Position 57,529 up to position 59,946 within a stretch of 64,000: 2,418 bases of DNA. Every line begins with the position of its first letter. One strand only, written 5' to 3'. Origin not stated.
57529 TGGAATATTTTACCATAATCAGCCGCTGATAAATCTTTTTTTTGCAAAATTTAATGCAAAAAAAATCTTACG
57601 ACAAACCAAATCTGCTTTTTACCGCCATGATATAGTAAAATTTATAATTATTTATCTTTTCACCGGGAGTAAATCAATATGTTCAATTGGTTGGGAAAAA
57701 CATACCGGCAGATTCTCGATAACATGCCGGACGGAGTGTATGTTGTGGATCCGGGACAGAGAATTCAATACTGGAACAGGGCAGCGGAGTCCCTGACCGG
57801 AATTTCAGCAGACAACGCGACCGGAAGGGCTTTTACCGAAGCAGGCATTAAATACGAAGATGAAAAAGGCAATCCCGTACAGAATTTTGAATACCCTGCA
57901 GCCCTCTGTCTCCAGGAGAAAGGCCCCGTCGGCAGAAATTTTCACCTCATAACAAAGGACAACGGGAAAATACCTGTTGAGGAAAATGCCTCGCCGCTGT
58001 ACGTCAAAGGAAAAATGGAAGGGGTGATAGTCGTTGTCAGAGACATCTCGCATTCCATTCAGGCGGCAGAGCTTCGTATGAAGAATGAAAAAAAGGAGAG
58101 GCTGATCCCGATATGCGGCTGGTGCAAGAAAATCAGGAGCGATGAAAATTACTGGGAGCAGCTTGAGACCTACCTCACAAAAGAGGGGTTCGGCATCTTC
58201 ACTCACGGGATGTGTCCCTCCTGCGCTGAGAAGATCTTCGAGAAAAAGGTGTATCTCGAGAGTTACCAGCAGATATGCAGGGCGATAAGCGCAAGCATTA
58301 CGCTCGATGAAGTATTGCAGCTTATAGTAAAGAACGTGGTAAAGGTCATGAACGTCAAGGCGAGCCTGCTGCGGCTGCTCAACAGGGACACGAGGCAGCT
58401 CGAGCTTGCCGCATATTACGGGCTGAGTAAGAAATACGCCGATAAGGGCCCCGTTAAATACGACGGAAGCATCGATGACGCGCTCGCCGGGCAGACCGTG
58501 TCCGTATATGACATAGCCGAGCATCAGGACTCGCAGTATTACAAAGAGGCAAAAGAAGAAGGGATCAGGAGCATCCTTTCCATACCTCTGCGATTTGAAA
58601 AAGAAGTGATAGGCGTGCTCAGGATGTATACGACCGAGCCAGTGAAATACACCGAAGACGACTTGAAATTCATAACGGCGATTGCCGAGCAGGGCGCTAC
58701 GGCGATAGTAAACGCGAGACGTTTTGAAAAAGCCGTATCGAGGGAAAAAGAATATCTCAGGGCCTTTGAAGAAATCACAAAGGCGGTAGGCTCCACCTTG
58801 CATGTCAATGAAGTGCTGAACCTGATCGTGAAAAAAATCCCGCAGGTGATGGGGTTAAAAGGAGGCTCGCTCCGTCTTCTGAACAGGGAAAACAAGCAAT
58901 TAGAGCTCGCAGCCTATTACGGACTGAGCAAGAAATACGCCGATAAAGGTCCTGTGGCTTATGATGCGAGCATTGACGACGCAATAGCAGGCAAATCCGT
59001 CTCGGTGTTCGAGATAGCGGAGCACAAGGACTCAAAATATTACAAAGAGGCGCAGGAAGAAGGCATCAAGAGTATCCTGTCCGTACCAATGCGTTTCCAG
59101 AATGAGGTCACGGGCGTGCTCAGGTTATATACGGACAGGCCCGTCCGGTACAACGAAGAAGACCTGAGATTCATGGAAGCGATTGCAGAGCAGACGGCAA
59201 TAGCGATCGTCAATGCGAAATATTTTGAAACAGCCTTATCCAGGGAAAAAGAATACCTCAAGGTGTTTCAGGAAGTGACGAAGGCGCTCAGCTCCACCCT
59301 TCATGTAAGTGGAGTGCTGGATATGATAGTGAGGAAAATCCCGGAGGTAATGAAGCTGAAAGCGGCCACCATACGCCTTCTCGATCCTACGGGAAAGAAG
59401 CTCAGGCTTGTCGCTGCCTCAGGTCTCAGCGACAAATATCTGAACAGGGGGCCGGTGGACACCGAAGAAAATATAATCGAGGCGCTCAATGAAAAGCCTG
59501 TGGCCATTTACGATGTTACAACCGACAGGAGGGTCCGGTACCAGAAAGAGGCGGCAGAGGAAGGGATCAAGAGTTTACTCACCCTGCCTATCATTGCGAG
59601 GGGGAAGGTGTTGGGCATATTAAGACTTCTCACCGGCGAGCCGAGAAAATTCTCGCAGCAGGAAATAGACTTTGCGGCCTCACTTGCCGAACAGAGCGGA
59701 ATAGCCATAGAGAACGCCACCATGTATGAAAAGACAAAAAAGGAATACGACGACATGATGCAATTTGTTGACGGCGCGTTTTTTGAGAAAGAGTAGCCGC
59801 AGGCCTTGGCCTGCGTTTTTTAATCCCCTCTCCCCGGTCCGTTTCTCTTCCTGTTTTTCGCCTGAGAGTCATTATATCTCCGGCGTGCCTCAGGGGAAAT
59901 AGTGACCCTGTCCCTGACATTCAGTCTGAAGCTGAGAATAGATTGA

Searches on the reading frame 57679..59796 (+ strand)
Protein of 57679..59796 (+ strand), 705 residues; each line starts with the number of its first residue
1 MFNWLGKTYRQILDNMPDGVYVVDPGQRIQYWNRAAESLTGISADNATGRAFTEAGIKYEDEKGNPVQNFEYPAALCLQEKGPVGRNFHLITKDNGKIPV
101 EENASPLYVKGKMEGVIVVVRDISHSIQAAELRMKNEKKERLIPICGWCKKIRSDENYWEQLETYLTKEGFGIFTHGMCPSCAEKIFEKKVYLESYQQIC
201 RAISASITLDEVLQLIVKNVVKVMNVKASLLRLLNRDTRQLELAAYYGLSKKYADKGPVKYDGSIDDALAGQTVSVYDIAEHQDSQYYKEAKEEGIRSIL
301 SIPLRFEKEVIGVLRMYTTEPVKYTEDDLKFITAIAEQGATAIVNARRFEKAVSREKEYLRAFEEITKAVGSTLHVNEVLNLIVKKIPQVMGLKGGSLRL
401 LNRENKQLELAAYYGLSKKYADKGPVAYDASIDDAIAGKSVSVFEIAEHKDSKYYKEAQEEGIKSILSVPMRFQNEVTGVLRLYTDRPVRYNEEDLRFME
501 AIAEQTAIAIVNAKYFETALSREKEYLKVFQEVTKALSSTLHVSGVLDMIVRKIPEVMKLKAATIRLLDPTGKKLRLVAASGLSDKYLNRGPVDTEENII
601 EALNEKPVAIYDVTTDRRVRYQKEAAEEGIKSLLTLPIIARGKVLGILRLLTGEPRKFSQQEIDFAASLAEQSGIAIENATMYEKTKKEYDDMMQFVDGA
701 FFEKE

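Call 63: search_protein_families(library=pfam, proteins=[window:57679-59796:+], max_evalue=0.001)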
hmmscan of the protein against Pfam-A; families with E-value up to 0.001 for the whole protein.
window:57679-59796:+ (705 aa): 10 families
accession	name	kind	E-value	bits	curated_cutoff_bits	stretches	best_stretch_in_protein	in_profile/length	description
PF13185.12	GAF_2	-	3.6e-57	192.8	28.6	3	208-343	3-135/136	GAF domain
PF01590.32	GAF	-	6.2e-46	156.7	22.4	3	209-343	2-133/133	GAF domain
PF13492.12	GAF_3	-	1.5e-35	122.8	27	3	378-511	4-128/129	GAF domain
PF00989.32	PAS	-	5.8e-15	55.7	22.6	1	9-123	3-113/113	PAS fold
PF13188.13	PAS_8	-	3.3e-11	43.1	21.8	1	9-51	3-46/65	PAS domain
PF08448.16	PAS_4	-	8.5e-10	39.3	23.1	1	13-124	1-106/110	PAS fold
PF13426.13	PAS_9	-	7.6e-09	36.2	27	1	17-124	1-102/103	PAS domain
PF03472.21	Autoind_bind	-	3.4e-06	27.1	23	0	448-503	84-138/149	Autoinducer binding domain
PF15714.11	SpoVT_C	-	2.3e-05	24.9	27.5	0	577-670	29-120/128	Stage V sporulation protein T C-terminal, transcription factor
PF12860.13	PAS_7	-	8.9e-05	23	27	1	13-129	1-113/115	PAS fold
